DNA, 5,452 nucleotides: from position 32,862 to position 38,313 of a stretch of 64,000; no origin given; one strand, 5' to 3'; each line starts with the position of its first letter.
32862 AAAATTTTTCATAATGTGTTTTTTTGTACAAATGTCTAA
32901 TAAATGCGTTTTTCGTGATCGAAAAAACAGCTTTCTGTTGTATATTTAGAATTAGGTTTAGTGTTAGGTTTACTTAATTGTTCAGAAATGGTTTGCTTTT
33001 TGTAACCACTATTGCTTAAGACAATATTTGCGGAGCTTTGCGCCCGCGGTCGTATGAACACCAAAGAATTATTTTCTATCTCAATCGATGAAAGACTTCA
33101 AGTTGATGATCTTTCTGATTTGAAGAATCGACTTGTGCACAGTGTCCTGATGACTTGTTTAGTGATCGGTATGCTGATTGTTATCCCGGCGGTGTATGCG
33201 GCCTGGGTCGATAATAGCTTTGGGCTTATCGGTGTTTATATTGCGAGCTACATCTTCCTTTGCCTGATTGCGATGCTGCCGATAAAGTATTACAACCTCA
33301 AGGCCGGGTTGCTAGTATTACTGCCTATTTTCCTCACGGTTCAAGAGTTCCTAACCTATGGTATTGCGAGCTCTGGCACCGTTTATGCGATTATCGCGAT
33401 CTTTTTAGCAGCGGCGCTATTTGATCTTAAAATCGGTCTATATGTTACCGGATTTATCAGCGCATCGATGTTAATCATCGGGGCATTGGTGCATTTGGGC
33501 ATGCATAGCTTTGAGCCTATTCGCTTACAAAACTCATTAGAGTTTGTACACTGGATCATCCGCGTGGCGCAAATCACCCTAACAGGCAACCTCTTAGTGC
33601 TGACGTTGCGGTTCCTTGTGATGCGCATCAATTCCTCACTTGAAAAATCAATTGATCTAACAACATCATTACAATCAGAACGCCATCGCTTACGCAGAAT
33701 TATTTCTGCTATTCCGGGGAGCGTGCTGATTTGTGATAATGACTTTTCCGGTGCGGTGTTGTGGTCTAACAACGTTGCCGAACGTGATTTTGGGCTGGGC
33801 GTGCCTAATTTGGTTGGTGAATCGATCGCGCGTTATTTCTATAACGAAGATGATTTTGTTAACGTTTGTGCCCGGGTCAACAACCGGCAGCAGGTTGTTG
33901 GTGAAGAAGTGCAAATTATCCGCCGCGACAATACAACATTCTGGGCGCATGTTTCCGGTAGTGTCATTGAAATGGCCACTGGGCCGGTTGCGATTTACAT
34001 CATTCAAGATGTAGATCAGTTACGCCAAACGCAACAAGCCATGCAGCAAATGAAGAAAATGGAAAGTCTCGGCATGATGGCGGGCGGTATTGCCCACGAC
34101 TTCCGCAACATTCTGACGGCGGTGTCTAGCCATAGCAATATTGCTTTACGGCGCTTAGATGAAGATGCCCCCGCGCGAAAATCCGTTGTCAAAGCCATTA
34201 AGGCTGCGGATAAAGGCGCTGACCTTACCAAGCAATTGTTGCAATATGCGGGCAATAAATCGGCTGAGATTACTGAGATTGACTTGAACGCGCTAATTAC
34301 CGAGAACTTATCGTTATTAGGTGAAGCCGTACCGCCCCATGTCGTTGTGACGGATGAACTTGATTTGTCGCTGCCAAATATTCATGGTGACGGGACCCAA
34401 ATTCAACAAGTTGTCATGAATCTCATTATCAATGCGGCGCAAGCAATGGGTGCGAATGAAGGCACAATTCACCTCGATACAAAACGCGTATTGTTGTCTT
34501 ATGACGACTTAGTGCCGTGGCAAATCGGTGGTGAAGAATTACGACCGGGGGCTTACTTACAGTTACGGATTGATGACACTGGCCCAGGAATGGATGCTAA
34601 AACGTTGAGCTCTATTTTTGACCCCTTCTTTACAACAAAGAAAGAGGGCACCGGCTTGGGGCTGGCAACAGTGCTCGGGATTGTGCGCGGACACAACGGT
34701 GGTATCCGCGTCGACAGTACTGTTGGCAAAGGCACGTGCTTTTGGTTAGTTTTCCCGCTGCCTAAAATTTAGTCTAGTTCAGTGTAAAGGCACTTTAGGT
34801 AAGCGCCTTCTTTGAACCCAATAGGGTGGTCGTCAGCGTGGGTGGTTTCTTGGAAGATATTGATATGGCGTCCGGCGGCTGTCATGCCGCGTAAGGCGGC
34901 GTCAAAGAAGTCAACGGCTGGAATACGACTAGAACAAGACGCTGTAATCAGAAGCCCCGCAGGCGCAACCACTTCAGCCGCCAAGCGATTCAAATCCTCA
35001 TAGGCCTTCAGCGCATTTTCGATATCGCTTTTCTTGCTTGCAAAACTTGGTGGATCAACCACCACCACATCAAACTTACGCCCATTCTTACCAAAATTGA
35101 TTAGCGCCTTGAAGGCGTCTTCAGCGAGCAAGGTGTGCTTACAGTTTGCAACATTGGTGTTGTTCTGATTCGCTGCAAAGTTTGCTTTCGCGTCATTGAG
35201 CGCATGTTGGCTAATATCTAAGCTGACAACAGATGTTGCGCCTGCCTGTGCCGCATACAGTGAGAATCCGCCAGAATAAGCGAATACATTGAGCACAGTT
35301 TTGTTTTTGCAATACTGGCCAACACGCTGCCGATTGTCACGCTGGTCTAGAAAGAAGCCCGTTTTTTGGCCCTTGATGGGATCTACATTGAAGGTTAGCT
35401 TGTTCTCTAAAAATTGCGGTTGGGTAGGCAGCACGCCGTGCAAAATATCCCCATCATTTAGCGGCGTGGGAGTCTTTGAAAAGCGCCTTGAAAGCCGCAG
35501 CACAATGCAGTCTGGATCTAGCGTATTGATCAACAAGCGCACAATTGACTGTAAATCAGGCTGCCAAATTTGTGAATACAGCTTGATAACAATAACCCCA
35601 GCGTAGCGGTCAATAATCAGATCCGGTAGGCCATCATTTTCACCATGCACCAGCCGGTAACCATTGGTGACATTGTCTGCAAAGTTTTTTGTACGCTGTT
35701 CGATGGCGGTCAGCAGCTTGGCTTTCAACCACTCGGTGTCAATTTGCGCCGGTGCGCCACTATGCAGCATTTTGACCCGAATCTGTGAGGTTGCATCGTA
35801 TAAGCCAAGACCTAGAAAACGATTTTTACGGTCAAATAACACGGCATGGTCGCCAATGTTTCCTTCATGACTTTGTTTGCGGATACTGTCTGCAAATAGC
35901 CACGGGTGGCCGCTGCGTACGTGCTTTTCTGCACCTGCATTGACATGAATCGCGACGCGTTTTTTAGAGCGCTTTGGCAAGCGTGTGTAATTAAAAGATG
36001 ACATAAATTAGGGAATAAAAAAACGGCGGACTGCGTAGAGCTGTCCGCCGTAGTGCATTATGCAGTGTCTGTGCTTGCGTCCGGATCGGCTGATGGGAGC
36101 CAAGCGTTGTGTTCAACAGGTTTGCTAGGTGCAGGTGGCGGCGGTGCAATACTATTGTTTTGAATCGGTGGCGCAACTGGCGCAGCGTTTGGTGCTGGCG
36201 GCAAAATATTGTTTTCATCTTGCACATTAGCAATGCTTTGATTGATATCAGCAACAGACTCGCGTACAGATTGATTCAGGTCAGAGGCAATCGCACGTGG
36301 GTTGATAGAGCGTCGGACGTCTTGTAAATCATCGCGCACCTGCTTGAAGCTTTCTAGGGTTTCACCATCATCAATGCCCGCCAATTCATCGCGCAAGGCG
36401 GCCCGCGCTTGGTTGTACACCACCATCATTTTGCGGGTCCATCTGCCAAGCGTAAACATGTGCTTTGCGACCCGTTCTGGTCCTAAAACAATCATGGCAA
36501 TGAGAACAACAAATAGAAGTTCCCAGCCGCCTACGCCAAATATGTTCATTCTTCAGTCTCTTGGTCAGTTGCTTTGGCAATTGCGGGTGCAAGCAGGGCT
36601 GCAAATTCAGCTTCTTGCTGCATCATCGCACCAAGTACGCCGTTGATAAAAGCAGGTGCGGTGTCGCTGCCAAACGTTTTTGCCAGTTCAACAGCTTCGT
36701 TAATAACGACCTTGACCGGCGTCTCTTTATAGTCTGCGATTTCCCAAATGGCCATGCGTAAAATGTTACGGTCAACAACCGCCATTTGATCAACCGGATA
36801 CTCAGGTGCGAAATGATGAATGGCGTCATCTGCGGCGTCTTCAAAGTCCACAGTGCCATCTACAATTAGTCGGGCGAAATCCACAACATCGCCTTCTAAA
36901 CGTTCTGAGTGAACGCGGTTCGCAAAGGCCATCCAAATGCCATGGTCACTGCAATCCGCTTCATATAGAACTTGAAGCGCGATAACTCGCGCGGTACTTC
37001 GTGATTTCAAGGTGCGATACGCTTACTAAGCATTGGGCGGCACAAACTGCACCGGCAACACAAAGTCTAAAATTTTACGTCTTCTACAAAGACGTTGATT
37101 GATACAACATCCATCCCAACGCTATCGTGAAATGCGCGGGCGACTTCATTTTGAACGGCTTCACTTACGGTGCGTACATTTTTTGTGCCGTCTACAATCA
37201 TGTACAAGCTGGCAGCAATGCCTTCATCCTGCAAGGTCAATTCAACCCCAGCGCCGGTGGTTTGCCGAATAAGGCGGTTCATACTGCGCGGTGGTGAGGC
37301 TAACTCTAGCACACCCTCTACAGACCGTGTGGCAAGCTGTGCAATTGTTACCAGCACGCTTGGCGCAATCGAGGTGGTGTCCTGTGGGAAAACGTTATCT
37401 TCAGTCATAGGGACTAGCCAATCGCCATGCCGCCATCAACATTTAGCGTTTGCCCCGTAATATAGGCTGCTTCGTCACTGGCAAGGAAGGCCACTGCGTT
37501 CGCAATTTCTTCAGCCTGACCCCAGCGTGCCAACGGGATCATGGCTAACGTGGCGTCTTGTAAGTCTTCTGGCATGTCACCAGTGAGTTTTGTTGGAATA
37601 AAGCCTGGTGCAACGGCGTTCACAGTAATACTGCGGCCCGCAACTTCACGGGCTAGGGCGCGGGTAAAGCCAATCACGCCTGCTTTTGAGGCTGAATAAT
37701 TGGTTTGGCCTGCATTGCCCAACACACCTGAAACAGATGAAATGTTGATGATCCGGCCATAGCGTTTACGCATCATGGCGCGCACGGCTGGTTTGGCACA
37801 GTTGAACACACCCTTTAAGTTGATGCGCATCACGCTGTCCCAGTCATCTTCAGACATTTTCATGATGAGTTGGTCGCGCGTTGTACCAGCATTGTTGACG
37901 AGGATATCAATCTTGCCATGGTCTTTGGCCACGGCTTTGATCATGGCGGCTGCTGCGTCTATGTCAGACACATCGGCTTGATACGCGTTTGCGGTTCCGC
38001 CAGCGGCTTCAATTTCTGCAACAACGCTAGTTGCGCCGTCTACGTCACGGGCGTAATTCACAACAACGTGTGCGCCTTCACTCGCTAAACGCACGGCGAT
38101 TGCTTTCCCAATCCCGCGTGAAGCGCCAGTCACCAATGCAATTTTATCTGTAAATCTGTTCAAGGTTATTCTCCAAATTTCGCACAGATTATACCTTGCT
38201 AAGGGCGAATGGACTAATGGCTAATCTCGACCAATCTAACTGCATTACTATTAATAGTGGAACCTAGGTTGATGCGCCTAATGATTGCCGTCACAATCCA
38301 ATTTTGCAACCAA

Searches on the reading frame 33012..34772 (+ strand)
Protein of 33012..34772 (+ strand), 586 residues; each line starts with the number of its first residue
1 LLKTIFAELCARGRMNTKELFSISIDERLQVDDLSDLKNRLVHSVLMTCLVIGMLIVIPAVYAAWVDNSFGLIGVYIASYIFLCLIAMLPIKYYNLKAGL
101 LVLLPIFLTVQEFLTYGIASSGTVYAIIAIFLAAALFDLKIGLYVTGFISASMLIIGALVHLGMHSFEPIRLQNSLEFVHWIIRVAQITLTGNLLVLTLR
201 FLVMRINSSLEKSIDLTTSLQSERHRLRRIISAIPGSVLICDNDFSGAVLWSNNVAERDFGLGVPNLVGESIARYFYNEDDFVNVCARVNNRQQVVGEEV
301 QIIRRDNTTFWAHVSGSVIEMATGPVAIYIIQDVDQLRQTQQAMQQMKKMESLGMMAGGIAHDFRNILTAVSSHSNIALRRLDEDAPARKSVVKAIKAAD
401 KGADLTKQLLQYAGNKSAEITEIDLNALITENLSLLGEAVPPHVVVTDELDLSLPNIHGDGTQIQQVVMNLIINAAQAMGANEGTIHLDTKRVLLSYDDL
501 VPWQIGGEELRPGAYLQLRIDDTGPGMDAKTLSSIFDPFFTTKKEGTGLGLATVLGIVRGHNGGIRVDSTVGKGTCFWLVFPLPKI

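Call 44: search_protein_families(library=pfam, proteins=[window:33012-34772:+], max_evalue=0.001)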
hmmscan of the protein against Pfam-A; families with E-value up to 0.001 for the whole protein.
window:33012-34772:+ (586 aa): 5 families
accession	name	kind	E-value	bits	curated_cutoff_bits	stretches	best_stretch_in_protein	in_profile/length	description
PF02518.31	HATPase_c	-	1.9e-21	77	26.4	1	459-584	1-110/111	Histidine kinase-, DNA gyrase B-, and HSP90-like ATPase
PF20969.2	MASE11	-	1.4e-12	48.3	27.3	1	38-204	3-166/168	MASE11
PF13426.13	PAS_9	-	2.6e-10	40.9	27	1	238-334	4-101/103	PAS domain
PF00989.32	PAS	-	1.1e-06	29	22.6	1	226-333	2-112/113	PAS fold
PF00512.31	HisKA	-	1.4e-05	25.4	26.9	1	354-413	3-61/66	His Kinase A (phospho-acceptor) domain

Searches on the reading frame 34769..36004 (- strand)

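Call 44: search_protein_families(library=pfam, proteins=[window:34769-36004:-], max_evalue=0.001)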
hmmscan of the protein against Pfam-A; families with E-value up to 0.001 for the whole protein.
window:34769-36004:- (411 aa): 7 families
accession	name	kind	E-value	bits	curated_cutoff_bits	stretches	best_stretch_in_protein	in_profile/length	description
PF10672.15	Methyltrans_SAM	-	3.5e-26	92.5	27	1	117-360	2-242/286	S-adenosylmethionine-dependent methyltransferase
PF17785.7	PUA_3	-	8.5e-16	57.9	22.6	1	19-80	1-62/64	PUA-like domain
PF03602.21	Cons_hypoth95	-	2.9e-11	43.8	24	1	229-344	37-145/182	Conserved hypothetical protein 95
PF01728.25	FtsJ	-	1.7e-07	31.7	24.1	1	230-349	20-132/181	FtsJ-like methyltransferase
PF13847.12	Methyltransf_31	-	2.7e-05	24.3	27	1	233-358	3-113/145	Methyltransferase domain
PF13649.12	Methyltransf_25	-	0.00011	23.2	27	0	237-303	1-70/97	Methyltransferase domain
PF06325.19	PrmA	-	0.00014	21.9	22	1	233-315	161-231/296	Ribosomal protein L11 methyltransferase (PrmA)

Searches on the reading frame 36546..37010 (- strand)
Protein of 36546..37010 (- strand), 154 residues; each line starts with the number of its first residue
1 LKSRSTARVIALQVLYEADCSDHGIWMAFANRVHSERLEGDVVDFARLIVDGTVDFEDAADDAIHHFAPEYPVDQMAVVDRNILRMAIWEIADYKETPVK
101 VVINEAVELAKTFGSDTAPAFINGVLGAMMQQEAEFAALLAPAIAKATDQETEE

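Call 87: search_protein_families(library=pfam, proteins=[window:36546-37010:-], max_evalue=0.001)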
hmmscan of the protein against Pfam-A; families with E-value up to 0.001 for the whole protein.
window:36546-37010:- (154 aa): 1 family
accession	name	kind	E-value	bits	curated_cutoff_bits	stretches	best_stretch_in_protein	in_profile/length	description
PF01029.23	NusB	-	9.6e-28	97.6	23.1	1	6-130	2-132/133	NusB family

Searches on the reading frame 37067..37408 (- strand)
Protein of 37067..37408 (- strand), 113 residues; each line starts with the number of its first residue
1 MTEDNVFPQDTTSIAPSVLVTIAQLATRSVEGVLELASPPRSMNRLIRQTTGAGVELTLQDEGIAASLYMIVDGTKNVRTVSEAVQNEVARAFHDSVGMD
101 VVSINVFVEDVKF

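Call 87: search_protein_families(library=pfam, proteins=[window:37067-37408:-], max_evalue=0.001)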
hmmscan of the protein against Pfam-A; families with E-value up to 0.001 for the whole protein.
window:37067-37408:- (113 aa): 1 family
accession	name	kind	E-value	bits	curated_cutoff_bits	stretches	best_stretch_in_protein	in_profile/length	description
PF03780.18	Asp23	-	2e-17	64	28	1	11-112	4-108/108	Asp23 family, cell envelope-related function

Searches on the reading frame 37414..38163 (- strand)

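Call 86: search_protein_families(library=pfam, proteins=[window:37414-38163:-], max_evalue=0.001)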
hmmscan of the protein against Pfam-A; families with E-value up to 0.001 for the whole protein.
window:37414-38163:- (249 aa): 5 families
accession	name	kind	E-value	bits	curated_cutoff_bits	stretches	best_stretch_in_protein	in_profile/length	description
PF13561.12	adh_short_C2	-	1e-69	235.1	27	1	13-246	1-235/236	Enoyl-(Acyl carrier protein) reductase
PF00106.31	adh_short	-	4.1e-65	219.3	26.6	1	7-200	1-193/195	short chain dehydrogenase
PF08659.16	KR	-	2.6e-24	86.5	22.6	1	10-172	4-165/180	KR domain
PF01370.27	Epimerase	-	2.4e-06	27.6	20.9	1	9-153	1-124/240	NAD dependent epimerase/dehydratase family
PF13460.12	NAD_binding_10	-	4.4e-05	23.8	27.2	1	13-187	1-144/184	NAD(P)H-binding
